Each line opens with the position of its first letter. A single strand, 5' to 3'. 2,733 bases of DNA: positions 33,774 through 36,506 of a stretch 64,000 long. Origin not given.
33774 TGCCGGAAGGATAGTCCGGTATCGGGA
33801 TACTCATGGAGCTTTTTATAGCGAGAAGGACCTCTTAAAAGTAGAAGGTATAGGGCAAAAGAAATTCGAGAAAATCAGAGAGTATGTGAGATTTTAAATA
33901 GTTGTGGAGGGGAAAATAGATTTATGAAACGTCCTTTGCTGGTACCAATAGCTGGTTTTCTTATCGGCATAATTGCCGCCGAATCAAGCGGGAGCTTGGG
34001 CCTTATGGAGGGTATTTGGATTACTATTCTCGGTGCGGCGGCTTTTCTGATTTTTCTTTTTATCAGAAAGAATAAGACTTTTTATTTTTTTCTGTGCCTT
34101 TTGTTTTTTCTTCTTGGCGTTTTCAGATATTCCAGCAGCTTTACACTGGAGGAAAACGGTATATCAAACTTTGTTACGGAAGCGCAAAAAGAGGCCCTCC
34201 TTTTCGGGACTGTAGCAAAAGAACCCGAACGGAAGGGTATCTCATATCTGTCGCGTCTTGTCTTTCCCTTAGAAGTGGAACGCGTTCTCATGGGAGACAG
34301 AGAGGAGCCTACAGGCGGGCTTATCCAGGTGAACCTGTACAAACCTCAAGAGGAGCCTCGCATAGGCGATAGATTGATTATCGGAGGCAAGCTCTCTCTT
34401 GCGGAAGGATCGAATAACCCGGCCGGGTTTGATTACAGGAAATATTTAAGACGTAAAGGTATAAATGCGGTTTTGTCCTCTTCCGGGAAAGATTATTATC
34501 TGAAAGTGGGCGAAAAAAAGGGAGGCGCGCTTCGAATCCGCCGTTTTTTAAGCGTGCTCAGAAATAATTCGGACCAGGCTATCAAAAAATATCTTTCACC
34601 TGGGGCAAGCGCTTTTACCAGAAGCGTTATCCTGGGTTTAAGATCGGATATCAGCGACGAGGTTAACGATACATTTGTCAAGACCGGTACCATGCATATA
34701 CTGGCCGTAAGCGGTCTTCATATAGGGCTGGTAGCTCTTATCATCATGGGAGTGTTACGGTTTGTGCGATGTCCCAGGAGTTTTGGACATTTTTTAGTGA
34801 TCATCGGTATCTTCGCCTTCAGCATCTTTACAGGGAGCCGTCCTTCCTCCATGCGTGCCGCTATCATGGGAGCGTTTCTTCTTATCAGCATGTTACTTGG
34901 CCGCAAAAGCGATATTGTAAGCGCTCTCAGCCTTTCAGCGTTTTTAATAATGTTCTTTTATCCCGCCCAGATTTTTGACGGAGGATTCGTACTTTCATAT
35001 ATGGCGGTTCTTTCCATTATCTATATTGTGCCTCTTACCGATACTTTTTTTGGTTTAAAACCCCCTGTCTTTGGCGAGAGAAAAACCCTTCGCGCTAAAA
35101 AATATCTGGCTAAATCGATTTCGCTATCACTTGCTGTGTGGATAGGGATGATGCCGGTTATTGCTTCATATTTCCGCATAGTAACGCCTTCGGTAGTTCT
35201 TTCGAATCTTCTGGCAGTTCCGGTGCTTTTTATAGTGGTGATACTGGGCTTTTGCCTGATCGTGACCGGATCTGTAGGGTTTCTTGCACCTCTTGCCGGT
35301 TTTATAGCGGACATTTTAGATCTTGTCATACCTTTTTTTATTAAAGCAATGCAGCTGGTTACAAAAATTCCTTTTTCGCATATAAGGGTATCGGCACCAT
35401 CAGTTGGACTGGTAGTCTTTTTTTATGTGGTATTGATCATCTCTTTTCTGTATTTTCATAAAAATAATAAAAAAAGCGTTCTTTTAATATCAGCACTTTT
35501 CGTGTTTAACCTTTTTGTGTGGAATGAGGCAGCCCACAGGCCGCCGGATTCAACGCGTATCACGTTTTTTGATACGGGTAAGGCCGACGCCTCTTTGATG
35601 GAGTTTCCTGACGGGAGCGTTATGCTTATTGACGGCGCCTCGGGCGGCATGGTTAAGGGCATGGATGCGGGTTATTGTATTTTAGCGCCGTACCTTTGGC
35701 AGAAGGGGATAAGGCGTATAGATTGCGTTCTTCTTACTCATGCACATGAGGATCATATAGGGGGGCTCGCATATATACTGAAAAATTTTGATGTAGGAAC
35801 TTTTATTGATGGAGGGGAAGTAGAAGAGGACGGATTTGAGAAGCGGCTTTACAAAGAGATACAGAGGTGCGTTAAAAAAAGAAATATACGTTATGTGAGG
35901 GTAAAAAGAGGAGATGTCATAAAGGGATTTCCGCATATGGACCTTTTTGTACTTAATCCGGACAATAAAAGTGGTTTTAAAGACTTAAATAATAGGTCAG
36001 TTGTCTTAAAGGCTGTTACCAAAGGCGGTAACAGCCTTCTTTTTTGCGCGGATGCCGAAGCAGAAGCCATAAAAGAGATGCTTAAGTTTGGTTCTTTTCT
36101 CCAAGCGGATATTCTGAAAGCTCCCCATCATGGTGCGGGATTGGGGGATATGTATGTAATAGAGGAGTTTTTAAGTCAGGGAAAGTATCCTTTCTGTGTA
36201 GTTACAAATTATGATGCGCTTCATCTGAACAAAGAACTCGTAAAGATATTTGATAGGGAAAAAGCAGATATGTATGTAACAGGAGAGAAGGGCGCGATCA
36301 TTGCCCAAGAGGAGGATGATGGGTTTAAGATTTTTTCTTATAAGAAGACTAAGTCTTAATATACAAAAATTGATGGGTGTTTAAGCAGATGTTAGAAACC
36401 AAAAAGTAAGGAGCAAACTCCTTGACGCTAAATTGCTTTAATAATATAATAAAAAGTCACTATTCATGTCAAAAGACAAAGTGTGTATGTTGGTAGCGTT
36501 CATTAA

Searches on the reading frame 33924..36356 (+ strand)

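Call 14: search_protein_families(library=pfam, proteins=[window:33924-36356:+], max_evalue=0.001)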
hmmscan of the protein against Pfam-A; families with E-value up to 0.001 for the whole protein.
window:33924-36356:+ (811 aa): 4 families
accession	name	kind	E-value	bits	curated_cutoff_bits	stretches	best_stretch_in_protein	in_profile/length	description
PF03772.21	Competence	-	1.3e-53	182.6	23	1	236-512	2-268/270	Competence protein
PF13567.11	DUF4131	-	9.9e-33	113.6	31.6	1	31-188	7-161/165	Domain of unknown function (DUF4131)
PF00753.33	Lactamase_B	-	6.5e-14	52.8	22.7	1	555-737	7-172/196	Metallo-beta-lactamase superfamily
PF12706.13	Lactamase_B_2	-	5e-05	23.4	27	1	593-663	25-93/200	Beta-lactamase superfamily domain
